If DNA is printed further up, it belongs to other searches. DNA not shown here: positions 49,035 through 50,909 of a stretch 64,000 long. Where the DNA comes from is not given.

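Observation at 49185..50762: Glycerate kinase fused to a C-terminal NUDIX hydrolase domain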

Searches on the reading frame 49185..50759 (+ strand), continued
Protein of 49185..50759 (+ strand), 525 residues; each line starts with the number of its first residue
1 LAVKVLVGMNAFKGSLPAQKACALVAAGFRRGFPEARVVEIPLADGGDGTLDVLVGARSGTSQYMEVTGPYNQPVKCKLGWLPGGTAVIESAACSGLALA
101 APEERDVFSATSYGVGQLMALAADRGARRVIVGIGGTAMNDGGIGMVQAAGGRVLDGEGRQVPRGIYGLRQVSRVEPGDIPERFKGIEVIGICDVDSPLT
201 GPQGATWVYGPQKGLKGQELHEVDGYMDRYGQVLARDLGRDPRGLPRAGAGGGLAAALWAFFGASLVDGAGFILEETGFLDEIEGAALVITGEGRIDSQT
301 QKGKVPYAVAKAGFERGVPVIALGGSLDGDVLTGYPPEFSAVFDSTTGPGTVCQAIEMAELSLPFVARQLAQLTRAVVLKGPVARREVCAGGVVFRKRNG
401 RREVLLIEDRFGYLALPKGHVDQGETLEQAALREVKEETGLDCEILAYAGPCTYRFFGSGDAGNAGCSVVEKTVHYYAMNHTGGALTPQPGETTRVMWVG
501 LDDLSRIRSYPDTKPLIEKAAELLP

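Call 6: find_homologous_proteins(query=window:49185-50759:+, max_evalue=1e-10)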
Query window:49185-50759:+ (525 aa): 5523 proteins with E <= 1e-10 among 8000 candidates; the best 120 are listed.
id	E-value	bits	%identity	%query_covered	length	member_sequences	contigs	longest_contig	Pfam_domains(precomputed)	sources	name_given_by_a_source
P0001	0.0e+0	1170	100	100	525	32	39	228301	PF00293.35,PF02595.21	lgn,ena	-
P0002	3.5e-266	902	79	100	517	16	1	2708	PF00293.35,PF02595.21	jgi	-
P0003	1.3e-247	841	73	100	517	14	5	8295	PF00293.35,PF02595.21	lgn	-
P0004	5.3e-244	829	73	100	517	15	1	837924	PF00293.35,PF02595.21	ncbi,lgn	ncbi:MAG: glycerate kinase [Bacillota bacterium]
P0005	3.1e-226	771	68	99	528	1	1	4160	PF00293.35,PF02595.21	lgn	-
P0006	6.4e-224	763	69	97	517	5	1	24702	PF00293.35,PF02595.21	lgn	-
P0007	7.6e-197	674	62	98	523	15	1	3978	PF00293.35,PF02595.21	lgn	-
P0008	8.3e-196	670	61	100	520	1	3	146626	PF00293.35,PF02595.21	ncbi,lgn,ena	-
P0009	1.7e-192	659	60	98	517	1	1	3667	PF00293.35,PF02595.21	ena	-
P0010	2.5e-191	655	61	98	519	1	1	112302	PF00293.35,PF02595.21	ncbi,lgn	-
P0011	9.6e-191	653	59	98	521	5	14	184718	PF00293.35,PF02595.21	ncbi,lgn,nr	ncbi:MAG TPA: glycerate kinase [Firmicutes bacterium]|nr:glycerate kinase [Bacillota bacterium]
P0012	3.8e-186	638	56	99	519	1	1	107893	PF00293.35,PF02595.21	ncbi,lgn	-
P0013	8.4e-178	611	57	99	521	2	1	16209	PF00293.35,PF02595.21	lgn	-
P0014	1.4e-177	610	57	99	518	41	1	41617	PF00293.35,PF02595.21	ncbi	-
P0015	2.5e-174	599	58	98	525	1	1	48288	PF00293.35,PF02595.21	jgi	-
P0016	4.4e-174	598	56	98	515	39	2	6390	PF00293.35,PF02595.21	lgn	-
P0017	1.3e-173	597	55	98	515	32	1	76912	PF00293.35,PF02595.21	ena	-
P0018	5.7e-171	588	57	99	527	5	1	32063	PF00293.35,PF02595.21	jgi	jgi:glycerate kinase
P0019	2.8e-170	586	57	99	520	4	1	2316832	PF00293.35,PF02595.21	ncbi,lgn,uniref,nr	ncbi:MAG: glycerate kinase [Candidatus Fermentithermobacillus carboniphilus]|uniref:Glycerate kinase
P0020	4.2e-169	582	58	99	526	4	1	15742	PF00293.35,PF02595.21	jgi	jgi:glycerate kinase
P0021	7.1e-169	581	56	99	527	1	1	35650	PF00293.35,PF02595.21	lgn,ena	-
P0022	1.6e-167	577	56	99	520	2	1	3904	PF00293.35,PF02595.21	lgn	-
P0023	6.6e-167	575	57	99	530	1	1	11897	PF00293.35,PF02595.21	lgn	-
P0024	4.0e-166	572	56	99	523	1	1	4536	PF00293.35,PF02595.21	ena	-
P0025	1.3e-165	570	55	99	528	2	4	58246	PF00293.35,PF02595.21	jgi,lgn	-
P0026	4.6e-165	569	55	99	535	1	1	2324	PF00293.35,PF02595.21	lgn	-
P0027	5.5e-165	568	57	99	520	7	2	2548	PF00293.35,PF02595.21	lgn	-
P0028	2.0e-164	567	56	99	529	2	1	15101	PF00293.35,PF02595.21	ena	-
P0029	1.4e-163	564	56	99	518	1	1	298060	PF00293.35,PF02595.21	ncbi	-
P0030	9.2e-163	561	55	99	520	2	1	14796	PF00293.35,PF02595.21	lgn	-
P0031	2.9e-162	559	57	99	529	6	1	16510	PF00293.35,PF02595.21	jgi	jgi:glycerate kinase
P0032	3.3e-162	559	55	99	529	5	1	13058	PF00293.35,PF02595.21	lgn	-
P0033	3.4e-162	559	55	99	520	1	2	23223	PF00293.35,PF02595.21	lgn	-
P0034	6.4e-162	558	56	99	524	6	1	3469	PF00293.35,PF02595.21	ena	-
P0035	8.6e-162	558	54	99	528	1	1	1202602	PF00293.35,PF02595.21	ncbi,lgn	ncbi:MAG: glycerate kinase [Bacillota bacterium]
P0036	8.0e-161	555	55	99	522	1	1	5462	PF00293.35,PF02595.21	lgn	-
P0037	8.6e-161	555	55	99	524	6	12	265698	PF00293.35,PF02595.21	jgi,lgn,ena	-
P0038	7.4e-160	552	54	98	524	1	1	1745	PF00293.35,PF02595.21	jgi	-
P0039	1.0e-159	551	55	99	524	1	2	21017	PF00293.35,PF02595.21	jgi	jgi:glycerate kinase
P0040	1.2e-159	551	55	99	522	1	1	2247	PF00293.35,PF02595.21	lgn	-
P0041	2.8e-159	550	54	98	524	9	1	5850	PF00293.35,PF02595.21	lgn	-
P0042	3.5e-159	549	55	97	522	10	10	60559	PF00293.35,PF02595.21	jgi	jgi:glycerate kinase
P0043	4.6e-158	546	55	99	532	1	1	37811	PF00293.35,PF02595.21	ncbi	-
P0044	6.6e-158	545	57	94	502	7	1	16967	PF00293.35,PF02595.21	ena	-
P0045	2.6e-156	540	52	99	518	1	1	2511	PF00293.35,PF02595.21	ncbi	-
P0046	2.7e-155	536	53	98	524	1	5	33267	PF00293.35,PF02595.21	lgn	-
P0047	1.6e-154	534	53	99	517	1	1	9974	PF00293.35,PF02595.21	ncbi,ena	-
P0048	4.0e-151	523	51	99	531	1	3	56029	PF00293.35,PF02595.21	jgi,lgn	jgi:glycerate kinase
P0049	9.8e-149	515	50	99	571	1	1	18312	PF00293.35,PF02595.21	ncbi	-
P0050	1.6e-145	504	50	99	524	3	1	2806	PF00293.35,PF02595.21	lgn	-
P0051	2.0e-144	501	54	91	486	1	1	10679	PF00293.35,PF02595.21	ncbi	-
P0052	2.9e-144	500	50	100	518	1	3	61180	PF00293.35,PF02595.21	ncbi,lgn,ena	-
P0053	3.5e-130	454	46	99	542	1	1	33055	PF00293.35,PF02595.21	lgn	-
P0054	1.3e-129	452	47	99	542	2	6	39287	PF00293.35,PF02595.21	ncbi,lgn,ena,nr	ncbi:MAG TPA: glycerate kinase [Firmicutes bacterium]|nr:glycerate kinase [Candidatus Fermentithermo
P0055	9.2e-129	449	47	99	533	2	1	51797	PF00293.35,PF02595.21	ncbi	-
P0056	2.8e-123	431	56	77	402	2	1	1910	PF00293.35,PF02595.21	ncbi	-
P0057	5.5e-112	394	46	84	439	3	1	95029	PF00293.35,PF02595.21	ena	-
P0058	8.9e-85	304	42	73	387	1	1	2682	PF02595.21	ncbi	-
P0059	1.4e-84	303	46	71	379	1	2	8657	PF02595.21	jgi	jgi:glycerate kinase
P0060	2.6e-84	302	44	72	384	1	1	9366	PF02595.21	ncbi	-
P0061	3.4e-84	302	46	71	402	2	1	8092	PF02595.21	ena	-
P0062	2.4e-83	299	45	71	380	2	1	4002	PF02595.21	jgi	jgi:glycerate 2-kinase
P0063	1.3e-82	297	45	68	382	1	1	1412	PF02595.21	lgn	-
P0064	1.6e-82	296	45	71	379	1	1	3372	PF02595.21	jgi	jgi:glycerate 2-kinase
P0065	1.8e-82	296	48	62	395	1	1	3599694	PF02595.21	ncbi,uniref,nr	ncbi:glycerate kinase [Caldinitratiruptor microaerophilus]|uniref:Glycerate kinase n=2 Tax=Caldinitr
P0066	2.3e-82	296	45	71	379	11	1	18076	PF02595.21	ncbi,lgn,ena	-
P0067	2.8e-82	296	46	71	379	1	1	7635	PF02595.21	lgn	-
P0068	3.5e-82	295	48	62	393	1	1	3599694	PF02595.21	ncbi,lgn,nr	ncbi:glycerate kinase [Caldinitratiruptor microaerophilus]|nr:glycerate kinase [Caldinitratiruptor m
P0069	3.8e-82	295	46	71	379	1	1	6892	PF02595.21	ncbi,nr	ncbi:MAG TPA: glycerate kinase [Candidatus Acidoferrum sp.]|nr:glycerate kinase [Candidatus Acidofer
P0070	4.3e-82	295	44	71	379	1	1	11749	PF02595.21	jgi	-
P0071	4.6e-82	295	44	71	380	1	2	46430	PF02595.21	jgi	jgi:glycerate 2-kinase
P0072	4.6e-82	295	43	71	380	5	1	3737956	PF02595.21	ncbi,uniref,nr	ncbi:glycerate kinase [Thermaerobacillus caldiproteolyticus]|uniref:glycerate kinase n=1 Tax=Thermae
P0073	5.7e-82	294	44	72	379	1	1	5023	PF02595.21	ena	-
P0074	6.1e-82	294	46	71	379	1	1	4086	PF02595.21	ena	-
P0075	6.5e-82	294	44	72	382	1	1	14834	PF02595.21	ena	-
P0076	7.5e-82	294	44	72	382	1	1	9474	PF02595.21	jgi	-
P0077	9.4e-82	294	46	71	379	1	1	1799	PF02595.21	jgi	jgi:glycerate kinase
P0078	1.1e-81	294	50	62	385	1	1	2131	PF02595.21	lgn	-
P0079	1.2e-81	293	47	69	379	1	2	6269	PF02595.21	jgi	-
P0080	1.5e-81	293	46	71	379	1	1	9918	PF02595.21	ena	-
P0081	1.6e-81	293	44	72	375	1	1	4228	PF02595.21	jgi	jgi:glycerate kinase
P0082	1.7e-81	293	46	67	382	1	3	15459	PF02595.21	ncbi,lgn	-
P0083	1.8e-81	293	44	71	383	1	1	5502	PF02595.21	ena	-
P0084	1.8e-81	293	46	70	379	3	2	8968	PF02595.21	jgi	jgi:glycerate 2-kinase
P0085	1.9e-81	293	45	71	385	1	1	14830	PF02595.21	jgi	jgi:glycerate 2-kinase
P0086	1.9e-81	293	45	71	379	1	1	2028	PF02595.21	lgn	-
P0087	1.9e-81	293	45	71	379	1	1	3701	PF02595.21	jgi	jgi:glycerate 2-kinase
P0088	2.3e-81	292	45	71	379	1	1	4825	PF02595.21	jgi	jgi:glycerate 2-kinase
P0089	2.9e-81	292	45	69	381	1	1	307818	PF02595.21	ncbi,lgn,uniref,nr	ncbi:glycerate kinase [Siculibacillus lacustris]|uniref:Glycerate kinase n=1 Tax=Siculibacillus lacu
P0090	3.0e-81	292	46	67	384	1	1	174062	PF02595.21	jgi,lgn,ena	-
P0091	3.0e-81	292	42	71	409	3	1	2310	PF02595.21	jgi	jgi:glycerate kinase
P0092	3.0e-81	292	46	71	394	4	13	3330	PF02595.21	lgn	-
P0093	3.7e-81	292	48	67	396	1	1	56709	PF02595.21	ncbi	-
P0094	3.8e-81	292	45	72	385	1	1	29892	PF02595.21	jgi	jgi:glycerate 2-kinase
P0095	3.9e-81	292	45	71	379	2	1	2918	PF02595.21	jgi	jgi:glycerate 2-kinase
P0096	3.9e-81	292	45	72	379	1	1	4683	PF02595.21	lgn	-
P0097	4.6e-81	291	44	68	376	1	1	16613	PF02595.21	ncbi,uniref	ncbi:glycerate kinase [Effusibacillus consociatus]|uniref:Glycerate kinase n=1 Tax=Effusibacillus co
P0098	4.7e-81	291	45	71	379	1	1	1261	PF02595.21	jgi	jgi:glycerate kinase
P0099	4.8e-81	291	48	65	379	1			PF02595.21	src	-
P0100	4.9e-81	291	49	65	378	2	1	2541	PF02595.21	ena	-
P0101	5.0e-81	291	49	62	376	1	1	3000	PF02595.21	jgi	jgi:glycerate 2-kinase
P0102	6.5e-81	291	44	71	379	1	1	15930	PF02595.21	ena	-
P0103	6.6e-81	291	44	71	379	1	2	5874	PF02595.21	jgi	jgi:glycerate kinase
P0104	7.3e-81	291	44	71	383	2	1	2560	PF02595.21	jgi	-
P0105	7.3e-81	291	44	71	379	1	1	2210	PF02595.21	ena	-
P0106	7.8e-81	291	45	71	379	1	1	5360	PF02595.21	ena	-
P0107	8.1e-81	291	44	71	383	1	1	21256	PF02595.21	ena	-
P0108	8.3e-81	291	45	71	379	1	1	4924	PF02595.21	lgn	-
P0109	8.5e-81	291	44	71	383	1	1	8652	PF02595.21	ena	-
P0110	8.9e-81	291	45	72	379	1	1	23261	PF02595.21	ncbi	-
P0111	9.3e-81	290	44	71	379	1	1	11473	PF02595.21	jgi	jgi:glycerate kinase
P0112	1.0e-80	290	44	72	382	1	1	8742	PF02595.21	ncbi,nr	ncbi:MAG TPA: glycerate kinase [Candidatus Dormibacteraeota bacterium]|nr:glycerate kinase [Candidat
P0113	1.0e-80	290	44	73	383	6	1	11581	PF02595.21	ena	-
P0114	1.0e-80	290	45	71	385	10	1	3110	PF02595.21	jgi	jgi:glycerate kinase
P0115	1.1e-80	290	45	71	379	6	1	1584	PF02595.21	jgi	-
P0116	1.2e-80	290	44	71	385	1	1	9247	PF02595.21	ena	-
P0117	1.3e-80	290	44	72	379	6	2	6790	PF02595.21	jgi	jgi:glycerate kinase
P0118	1.3e-80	290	45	71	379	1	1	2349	PF02595.21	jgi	jgi:glycerate kinase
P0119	1.3e-80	290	44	72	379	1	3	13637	PF02595.21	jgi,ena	-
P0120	1.4e-80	290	45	71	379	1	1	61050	PF02595.21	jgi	jgi:glycerate 2-kinase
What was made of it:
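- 57 clusters at 46-100% identity, mostly 500-571 aa (a few shorter, truncated records), all carry PF02595 + PF00293 (call 6).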

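Call 10: find_encoding_contigs(protein=P0001, flank=10000, max_places=3)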
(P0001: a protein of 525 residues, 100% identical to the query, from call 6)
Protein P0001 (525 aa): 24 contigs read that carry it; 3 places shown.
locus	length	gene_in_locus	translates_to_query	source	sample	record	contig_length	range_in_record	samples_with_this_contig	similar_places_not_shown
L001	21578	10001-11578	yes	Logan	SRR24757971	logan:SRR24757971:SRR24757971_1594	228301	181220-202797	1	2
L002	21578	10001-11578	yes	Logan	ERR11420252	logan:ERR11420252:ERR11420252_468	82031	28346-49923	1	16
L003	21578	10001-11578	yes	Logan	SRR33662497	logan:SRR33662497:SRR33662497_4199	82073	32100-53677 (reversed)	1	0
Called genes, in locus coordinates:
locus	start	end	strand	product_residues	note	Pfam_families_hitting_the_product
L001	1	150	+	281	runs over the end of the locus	PF02737:3HCDH_N, PF00725:3HCDH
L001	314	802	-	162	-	PF04008:Adenosine_kin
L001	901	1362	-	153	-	PF01850:PIN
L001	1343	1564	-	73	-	PF04014:MazE_antitoxin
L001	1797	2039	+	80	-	PF00462:Glutaredoxin, PF13417:GST_N_3 (weak), PF13409:GST_N_2 (weak)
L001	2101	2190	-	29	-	-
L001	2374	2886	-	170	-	PF02915:Rubrerythrin (faint), PF07875:Coat_F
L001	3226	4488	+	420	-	PF02812:ELFV_dehydrog_N, PF00208:ELFV_dehydrog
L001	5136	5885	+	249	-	PF04263:TPK_catalytic, PF04265:TPK_B1_binding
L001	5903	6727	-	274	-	PF01522:Polysacc_deac_1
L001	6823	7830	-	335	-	-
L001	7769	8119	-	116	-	PF02575:YbaB_DNA_bd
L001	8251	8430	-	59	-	-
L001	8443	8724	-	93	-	-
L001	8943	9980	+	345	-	PF01244:Peptidase_M19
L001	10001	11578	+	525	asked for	PF02595:Gly_kinase, PF00293:NUDIX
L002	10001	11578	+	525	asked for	PF02595:Gly_kinase, PF00293:NUDIX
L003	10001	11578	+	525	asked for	PF02595:Gly_kinase, PF00293:NUDIX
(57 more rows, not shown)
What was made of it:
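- P0001 is 100% identical and is recorded in 42 blocks of independent assemblies (calls 6, 10). The intact ORF is identical in many independent runs (call 10).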

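Call 11: find_encoding_contigs(protein=P0019, flank=7000, max_places=1)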
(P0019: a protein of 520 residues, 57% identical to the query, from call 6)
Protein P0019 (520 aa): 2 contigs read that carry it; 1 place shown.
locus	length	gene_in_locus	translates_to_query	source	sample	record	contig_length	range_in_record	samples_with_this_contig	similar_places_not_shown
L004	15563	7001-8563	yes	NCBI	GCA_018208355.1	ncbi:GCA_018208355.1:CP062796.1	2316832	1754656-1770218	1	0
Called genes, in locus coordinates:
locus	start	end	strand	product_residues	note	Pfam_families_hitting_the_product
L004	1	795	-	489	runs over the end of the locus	PF00324:AA_permease, PF13520:AA_permease_2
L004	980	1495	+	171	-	PF09515:Thia_YuaJ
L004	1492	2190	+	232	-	PF04263:TPK_catalytic, PF04265:TPK_B1_binding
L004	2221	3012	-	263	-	PF01522:Polysacc_deac_1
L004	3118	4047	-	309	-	-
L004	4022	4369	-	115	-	PF02575:YbaB_DNA_bd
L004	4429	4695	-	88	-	-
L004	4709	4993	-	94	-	-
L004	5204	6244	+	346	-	PF01244:Peptidase_M19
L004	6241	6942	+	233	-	PF12804:NTP_transf_3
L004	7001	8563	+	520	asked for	PF02595:Gly_kinase, PF00293:NUDIX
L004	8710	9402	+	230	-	-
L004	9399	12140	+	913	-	-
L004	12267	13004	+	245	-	PF02463:SMC_N (faint), PF00005:ABC_tran, PF13304:AAA_21 (faint)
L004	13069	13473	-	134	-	-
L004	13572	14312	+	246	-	PF01790:LGT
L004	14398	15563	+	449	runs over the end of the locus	PF01743:PolyA_pol, PF12627:PolyA_pol_RNAbd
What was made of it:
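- It is conserved in 57 clusters, including a complete 2.3-Mb genome, CP062796.1 (calls 6, 11).
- Tried and rejected: F. carboniphilus (call 11) was considered as a possible nucleotidyl-activation partner.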

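Call 12: find_encoding_contigs(protein=P0035, flank=7000, max_places=1)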
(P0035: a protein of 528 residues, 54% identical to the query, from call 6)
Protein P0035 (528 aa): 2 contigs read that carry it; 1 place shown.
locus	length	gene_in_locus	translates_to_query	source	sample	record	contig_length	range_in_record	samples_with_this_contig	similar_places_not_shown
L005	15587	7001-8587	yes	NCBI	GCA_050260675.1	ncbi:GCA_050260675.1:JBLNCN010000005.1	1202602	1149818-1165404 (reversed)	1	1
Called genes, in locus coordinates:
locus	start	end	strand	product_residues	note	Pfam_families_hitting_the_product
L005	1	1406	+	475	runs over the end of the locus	PF01554:MatE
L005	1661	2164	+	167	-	PF09515:Thia_YuaJ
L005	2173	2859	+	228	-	PF04263:TPK_catalytic, PF04265:TPK_B1_binding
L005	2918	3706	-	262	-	PF01522:Polysacc_deac_1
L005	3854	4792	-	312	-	-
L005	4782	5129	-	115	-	PF02575:YbaB_DNA_bd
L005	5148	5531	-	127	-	-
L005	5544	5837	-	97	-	-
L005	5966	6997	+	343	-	PF01244:Peptidase_M19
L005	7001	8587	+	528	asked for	PF02595:Gly_kinase, PF00293:NUDIX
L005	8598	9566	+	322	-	PF12183:NotI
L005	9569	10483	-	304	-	-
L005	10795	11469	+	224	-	-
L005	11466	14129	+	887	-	-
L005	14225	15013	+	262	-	PF02463:SMC_N (faint), PF00005:ABC_tran, PF13304:AAA_21 (faint)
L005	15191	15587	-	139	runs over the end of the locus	-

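Call 13: find_encoding_contigs(protein=P0054, flank=7000, max_places=1)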
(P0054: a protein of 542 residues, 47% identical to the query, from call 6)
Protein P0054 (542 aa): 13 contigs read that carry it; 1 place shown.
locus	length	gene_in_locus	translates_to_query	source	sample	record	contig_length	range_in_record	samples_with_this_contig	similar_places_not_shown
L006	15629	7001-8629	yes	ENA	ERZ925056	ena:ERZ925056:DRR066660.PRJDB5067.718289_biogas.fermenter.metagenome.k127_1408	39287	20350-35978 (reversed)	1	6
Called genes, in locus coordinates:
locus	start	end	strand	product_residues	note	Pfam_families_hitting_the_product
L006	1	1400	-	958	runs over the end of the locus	-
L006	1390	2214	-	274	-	-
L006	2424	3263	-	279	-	PF01522:Polysacc_deac_1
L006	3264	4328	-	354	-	-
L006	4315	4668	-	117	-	PF02575:YbaB_DNA_bd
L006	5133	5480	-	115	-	-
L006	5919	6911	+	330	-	PF01244:Peptidase_M19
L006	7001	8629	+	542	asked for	PF02595:Gly_kinase, PF00293:NUDIX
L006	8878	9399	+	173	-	PF09515:Thia_YuaJ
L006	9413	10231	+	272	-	PF04263:TPK_catalytic, PF04265:TPK_B1_binding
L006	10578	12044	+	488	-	PF00324:AA_permease, PF13520:AA_permease_2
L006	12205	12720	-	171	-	PF04008:Adenosine_kin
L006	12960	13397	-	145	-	PF01850:PIN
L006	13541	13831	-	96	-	PF04014:MazE_antitoxin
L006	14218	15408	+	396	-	PF00266:Aminotran_5, PF01041:DegT_DnrJ_EryC1 (weak)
